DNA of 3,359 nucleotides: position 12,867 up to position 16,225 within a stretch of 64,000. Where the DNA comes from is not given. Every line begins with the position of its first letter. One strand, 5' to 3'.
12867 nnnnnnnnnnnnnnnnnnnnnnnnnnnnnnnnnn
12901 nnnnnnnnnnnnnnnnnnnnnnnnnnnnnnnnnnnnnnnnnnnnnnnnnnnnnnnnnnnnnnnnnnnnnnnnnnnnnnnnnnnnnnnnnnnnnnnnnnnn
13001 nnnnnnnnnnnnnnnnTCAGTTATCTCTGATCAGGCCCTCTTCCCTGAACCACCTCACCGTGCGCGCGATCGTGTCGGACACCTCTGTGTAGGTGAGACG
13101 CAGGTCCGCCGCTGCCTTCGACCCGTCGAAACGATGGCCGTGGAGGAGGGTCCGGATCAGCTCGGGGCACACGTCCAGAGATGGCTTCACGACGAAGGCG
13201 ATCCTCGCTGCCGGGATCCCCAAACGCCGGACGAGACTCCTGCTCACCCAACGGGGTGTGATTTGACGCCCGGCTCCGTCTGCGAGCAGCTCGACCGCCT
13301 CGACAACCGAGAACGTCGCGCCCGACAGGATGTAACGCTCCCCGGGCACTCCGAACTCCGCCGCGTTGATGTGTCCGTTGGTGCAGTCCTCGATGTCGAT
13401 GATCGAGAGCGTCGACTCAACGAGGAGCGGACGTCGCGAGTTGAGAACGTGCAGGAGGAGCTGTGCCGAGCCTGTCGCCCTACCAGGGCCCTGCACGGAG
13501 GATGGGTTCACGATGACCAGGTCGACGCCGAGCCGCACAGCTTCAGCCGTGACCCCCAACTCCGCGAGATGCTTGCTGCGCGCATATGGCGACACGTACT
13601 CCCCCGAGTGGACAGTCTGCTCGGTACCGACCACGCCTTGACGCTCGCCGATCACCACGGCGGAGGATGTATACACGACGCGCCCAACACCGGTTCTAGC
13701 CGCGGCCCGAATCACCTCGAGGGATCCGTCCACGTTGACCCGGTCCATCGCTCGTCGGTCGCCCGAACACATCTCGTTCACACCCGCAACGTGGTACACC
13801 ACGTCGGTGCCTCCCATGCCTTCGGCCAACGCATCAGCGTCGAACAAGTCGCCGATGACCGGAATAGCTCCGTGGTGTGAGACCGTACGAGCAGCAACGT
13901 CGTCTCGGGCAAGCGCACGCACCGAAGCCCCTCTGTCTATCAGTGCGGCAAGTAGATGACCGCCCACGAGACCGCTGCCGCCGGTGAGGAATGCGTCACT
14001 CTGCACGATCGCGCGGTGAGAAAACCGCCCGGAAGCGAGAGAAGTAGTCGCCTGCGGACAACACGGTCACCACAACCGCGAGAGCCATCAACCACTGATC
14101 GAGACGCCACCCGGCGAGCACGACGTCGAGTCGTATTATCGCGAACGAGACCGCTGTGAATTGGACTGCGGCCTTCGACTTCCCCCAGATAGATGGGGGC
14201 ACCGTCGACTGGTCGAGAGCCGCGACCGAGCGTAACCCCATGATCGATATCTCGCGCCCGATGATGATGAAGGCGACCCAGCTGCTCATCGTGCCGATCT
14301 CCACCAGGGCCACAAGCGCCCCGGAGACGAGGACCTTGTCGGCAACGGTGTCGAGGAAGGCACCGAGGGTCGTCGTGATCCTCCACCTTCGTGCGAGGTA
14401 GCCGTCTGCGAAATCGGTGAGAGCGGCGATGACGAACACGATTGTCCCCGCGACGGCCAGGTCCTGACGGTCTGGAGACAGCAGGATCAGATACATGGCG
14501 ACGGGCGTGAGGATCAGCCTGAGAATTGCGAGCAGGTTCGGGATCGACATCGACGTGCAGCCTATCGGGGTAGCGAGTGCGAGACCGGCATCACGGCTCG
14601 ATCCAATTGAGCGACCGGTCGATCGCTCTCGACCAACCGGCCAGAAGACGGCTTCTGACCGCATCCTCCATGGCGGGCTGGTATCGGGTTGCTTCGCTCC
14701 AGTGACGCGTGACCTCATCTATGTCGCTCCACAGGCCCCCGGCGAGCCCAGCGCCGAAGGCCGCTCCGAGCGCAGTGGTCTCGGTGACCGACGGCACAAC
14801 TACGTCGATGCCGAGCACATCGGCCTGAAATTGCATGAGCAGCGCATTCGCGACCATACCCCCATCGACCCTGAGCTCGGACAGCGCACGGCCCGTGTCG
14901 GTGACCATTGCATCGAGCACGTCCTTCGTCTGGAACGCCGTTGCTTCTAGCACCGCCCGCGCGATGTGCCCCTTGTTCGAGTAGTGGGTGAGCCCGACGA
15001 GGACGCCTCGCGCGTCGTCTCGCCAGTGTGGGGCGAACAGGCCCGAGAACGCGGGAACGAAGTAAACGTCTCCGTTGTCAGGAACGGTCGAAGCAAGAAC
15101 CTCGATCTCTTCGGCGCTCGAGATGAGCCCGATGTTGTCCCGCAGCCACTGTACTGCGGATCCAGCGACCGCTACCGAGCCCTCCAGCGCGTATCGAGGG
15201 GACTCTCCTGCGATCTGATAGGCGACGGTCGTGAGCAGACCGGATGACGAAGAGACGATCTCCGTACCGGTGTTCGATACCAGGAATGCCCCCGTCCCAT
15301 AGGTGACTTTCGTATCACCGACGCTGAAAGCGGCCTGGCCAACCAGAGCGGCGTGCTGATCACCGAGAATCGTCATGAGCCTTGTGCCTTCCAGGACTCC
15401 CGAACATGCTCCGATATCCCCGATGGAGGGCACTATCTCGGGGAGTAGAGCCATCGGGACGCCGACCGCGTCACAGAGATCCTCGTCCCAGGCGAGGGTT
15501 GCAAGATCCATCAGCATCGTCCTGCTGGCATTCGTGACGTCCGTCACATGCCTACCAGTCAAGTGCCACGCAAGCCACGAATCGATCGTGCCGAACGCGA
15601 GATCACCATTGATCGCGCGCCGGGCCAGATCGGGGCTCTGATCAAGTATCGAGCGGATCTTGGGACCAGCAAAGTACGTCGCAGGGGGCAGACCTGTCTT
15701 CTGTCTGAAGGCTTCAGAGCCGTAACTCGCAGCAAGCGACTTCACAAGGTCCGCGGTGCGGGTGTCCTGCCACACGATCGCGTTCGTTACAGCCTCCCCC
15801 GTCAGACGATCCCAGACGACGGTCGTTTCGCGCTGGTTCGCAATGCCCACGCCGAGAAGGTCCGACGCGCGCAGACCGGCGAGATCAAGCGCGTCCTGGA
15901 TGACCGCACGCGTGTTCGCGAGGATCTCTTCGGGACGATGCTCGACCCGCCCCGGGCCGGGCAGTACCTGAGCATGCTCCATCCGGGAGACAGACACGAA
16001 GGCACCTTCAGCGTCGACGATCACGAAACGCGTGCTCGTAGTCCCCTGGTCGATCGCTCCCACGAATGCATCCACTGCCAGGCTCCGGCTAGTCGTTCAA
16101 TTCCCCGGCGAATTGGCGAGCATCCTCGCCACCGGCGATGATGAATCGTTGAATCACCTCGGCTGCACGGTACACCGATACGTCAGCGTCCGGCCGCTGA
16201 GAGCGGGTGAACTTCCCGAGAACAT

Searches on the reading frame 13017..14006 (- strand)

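Call 75: search_protein_families(library=pfam, proteins=[window:13017-14006:-], max_evalue=0.00001)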
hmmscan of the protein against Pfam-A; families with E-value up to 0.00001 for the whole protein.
window:13017-14006:- (329 aa): 8 families
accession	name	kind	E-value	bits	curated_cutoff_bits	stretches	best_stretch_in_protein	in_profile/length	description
PF01370.27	Epimerase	-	1.4e-27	97.1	20.9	1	6-218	2-227/240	NAD dependent epimerase/dehydratase family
PF01073.25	3Beta_HSD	-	2e-23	83.2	22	1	7-154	2-159/280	3-beta hydroxysteroid dehydrogenase/isomerase family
PF13460.12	NAD_binding_10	-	6.9e-15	55.8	27.2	1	9-171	1-146/184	NAD(P)H-binding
PF07993.18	NAD_binding_4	-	2.6e-13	50.2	20.1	1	64-180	86-215/258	Male sterility protein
PF05368.20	NmrA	-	1.3e-10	41.8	27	1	7-115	7-107/298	NmrA-like family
PF16363.11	GDP_Man_Dehyd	-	2.3e-10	40.9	27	1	7-178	2-190/332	GDP-mannose 4,6 dehydratase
PF02719.21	Polysacc_synt_2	-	2.2e-06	27.5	20.2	1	8-115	4-128/293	Polysaccharide biosynthesis protein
PF04321.23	RmlD_sub_bind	-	3.9e-06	26.6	27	1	7-156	5-140/287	RmlD substrate binding domain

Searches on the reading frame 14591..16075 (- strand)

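Call 75: search_protein_families(library=pfam, proteins=[window:14591-16075:-], max_evalue=0.00001)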
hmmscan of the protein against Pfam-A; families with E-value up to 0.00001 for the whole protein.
window:14591-16075:- (494 aa): 2 families
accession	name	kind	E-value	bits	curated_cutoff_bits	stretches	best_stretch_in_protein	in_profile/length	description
PF00370.27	FGGY_N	-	1e-60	205.8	28.8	1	6-246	3-245/245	FGGY family of carbohydrate kinases, N-terminal domain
PF02782.22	FGGY_C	-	1.1e-45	156.3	27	1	257-444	3-196/198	FGGY family of carbohydrate kinases, C-terminal domain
